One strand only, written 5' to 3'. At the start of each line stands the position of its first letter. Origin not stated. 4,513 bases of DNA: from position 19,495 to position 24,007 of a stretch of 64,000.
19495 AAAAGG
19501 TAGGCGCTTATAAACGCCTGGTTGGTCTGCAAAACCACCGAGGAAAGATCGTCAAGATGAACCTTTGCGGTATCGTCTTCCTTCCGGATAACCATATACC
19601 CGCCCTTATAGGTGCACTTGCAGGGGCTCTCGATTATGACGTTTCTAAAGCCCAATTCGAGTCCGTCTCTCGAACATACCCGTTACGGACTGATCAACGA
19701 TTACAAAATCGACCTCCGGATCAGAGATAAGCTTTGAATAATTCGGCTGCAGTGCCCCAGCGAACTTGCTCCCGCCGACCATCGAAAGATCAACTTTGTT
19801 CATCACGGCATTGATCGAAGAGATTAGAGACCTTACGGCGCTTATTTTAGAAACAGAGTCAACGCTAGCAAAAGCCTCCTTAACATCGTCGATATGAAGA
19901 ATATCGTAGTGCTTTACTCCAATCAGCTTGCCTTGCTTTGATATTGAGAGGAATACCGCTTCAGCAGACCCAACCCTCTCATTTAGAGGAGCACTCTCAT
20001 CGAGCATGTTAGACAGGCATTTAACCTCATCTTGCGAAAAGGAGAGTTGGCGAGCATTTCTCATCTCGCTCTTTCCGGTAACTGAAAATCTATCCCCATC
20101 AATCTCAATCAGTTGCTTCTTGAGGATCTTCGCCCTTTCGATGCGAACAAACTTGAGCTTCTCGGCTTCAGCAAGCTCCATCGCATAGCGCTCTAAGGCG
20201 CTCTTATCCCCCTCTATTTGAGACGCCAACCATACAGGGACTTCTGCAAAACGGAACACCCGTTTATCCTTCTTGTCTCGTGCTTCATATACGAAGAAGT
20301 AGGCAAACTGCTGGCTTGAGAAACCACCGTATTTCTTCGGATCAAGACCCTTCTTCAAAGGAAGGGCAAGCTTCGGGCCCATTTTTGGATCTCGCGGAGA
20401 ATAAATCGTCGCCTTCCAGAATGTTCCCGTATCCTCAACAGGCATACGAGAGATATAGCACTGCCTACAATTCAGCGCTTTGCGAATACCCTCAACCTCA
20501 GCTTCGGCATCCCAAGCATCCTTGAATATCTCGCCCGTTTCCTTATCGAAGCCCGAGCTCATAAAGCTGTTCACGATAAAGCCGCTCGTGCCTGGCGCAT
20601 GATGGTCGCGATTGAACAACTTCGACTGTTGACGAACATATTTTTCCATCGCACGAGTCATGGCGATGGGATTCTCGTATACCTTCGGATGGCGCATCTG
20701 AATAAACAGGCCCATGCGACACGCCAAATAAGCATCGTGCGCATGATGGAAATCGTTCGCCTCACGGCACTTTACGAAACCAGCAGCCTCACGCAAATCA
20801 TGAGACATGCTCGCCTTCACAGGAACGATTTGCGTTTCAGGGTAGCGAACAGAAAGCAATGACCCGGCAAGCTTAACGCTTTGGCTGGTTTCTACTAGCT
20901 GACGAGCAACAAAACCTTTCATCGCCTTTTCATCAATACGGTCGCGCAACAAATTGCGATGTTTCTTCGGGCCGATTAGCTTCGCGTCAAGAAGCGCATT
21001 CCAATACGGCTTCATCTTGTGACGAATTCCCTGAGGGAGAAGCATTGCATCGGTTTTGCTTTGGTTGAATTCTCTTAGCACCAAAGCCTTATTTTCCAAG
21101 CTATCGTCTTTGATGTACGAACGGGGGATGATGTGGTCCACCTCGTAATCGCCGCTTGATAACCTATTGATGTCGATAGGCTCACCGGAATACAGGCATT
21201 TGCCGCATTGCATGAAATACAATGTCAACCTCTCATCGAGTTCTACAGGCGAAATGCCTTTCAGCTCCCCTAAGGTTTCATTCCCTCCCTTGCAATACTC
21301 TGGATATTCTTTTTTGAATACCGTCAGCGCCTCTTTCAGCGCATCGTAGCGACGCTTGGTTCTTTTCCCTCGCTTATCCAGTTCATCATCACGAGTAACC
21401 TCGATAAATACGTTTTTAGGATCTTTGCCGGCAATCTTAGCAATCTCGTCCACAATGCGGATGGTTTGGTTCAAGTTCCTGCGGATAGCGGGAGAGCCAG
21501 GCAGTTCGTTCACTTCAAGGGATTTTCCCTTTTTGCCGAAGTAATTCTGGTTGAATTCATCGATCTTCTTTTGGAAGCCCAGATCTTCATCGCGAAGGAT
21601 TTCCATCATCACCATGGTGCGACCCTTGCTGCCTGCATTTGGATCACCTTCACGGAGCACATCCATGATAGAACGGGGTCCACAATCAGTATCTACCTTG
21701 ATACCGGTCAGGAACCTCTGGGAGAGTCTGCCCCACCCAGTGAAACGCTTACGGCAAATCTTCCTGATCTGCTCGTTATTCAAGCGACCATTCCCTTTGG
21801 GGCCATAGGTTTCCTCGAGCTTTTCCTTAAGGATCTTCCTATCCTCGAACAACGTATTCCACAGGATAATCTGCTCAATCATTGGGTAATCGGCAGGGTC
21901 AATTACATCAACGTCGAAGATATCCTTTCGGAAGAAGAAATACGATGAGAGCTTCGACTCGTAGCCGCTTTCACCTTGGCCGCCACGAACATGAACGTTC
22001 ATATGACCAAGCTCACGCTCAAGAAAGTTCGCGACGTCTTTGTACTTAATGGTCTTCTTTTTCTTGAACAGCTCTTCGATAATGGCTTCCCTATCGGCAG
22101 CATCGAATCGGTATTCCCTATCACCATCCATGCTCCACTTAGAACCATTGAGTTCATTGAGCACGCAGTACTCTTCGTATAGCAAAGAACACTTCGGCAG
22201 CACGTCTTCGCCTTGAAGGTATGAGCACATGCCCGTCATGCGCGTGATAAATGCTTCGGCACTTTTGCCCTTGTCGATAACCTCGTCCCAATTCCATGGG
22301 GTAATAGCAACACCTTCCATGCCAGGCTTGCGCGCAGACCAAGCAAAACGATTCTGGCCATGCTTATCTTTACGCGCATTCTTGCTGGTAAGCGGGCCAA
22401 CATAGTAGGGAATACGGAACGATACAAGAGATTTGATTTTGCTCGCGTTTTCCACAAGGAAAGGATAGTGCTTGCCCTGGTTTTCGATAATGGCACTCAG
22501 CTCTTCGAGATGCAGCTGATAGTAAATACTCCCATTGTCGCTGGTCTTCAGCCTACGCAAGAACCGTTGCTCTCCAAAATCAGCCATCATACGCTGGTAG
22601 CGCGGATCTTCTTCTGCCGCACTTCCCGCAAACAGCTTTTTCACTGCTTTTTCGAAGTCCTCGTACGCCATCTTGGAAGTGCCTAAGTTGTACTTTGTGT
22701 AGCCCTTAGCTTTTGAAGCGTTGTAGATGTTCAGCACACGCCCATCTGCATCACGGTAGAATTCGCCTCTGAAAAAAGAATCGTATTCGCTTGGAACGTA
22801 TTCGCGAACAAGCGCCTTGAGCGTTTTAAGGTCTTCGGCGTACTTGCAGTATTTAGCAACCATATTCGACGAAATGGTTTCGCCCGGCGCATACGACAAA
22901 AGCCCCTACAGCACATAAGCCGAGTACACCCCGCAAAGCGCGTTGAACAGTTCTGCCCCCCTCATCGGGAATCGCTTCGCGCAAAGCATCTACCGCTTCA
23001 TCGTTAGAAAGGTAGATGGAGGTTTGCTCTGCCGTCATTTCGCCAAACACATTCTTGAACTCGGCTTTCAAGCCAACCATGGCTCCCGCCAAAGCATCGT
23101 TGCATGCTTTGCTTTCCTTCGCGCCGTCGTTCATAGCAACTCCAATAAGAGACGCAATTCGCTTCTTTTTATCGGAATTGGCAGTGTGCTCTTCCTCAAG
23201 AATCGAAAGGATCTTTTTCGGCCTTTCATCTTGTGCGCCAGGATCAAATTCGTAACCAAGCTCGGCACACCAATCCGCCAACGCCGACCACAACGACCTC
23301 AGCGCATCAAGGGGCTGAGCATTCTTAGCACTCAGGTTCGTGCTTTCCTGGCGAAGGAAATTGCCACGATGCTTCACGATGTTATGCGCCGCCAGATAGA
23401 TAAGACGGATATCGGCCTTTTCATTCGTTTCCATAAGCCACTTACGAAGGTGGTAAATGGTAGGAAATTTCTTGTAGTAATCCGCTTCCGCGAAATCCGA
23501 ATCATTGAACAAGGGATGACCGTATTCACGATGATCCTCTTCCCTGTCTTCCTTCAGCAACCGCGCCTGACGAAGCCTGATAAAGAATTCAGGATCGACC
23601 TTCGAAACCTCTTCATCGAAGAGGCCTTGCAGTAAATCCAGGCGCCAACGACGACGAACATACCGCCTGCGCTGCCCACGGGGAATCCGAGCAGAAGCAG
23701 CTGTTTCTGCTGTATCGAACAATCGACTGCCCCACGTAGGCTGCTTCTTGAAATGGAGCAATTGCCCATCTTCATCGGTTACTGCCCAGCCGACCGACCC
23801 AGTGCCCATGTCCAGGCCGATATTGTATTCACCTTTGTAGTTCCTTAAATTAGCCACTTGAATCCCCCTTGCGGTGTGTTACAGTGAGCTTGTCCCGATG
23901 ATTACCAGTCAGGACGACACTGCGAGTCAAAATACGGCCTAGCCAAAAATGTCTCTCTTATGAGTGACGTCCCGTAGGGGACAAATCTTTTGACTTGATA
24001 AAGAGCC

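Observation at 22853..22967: cas9 carries two independent inactivating lesions 50 bp apart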

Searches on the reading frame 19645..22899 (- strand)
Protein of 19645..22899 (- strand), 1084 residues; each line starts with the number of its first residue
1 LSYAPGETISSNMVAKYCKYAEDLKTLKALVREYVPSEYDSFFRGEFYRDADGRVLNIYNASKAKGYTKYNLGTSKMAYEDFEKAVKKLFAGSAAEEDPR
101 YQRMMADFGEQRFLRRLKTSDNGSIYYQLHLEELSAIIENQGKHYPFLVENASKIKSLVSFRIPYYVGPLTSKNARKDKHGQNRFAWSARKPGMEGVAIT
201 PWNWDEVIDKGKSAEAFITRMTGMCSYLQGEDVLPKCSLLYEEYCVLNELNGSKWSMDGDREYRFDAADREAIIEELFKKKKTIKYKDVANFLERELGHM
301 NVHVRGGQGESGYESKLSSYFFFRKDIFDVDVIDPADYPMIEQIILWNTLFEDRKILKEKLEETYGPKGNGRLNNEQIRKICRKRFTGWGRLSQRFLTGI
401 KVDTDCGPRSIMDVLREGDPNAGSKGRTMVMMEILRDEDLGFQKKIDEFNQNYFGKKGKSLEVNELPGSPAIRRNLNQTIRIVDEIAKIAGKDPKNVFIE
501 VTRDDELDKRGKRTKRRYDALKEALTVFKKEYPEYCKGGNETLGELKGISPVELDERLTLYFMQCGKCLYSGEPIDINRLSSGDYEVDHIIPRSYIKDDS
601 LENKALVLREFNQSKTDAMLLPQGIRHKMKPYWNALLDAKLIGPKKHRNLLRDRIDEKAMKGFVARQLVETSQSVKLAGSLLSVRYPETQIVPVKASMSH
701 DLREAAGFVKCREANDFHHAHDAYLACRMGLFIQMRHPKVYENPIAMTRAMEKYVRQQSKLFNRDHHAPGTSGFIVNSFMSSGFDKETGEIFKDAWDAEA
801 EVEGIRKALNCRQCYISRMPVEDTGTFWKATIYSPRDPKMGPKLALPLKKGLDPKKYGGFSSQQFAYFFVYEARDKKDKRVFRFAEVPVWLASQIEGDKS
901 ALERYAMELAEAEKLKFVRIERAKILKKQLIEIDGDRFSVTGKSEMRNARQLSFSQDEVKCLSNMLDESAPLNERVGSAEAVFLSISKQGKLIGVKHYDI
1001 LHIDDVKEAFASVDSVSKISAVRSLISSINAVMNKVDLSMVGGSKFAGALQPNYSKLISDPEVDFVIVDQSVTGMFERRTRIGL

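Call 40: search_protein_families(library=pfam, proteins=[window:19645-22899:-])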
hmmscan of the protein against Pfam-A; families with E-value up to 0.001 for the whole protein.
window:19645-22899:- (1084 aa): 4 families
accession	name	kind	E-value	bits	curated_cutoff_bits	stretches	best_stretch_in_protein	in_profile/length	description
PF16592.10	Cas9_REC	-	1.4e-111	374.4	25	1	6-448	142-539/541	REC lobe of CRISPR-associated endonuclease Cas9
PF16595.10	Cas9_PI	-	1.6e-40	140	25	1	824-1078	1-265/265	PAM-interacting domain of CRISPR-associated endonuclease Cas9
PF13395.12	HNH_4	-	7.1e-19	68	22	1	568-617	1-50/54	HNH endonuclease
PF22702.2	Cas9_RuvC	-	7.6e-16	58.9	27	1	688-818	25-148/151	Cas9 RuvC domain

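Call 66: find_encoding_contigs(protein=window:19645-22863:-, flank=10000, max_places=10)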
Protein window:19645-22863:- (1072 aa): no gene with exactly this product is on record in the collection.

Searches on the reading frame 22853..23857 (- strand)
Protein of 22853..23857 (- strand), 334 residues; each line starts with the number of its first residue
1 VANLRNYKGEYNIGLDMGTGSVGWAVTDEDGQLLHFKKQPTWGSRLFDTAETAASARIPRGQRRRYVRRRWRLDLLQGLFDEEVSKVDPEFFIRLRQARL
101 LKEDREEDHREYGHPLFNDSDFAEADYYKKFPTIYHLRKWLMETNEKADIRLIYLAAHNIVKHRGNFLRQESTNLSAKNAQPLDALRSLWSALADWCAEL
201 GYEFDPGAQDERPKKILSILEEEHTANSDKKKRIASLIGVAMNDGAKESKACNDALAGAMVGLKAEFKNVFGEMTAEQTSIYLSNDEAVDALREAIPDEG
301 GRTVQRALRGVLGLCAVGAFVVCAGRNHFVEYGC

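Call 15: find_encoding_contigs(protein=window:22856-23857:-, flank=10000, max_places=10)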
Protein seq(334 aa) (334 aa): no gene with exactly this product is on record in the collection.

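Call 40: search_protein_families(library=pfam, proteins=[window:22853-23857:-])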
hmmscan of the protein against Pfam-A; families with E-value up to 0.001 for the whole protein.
window:22853-23857:- (334 aa): 1 family
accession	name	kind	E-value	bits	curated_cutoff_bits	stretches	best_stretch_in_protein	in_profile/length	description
PF16593.10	Cas9-BH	-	1.1e-12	47.9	26.3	1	57-88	2-33/33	Bridge helix of CRISPR-associated endonuclease Cas9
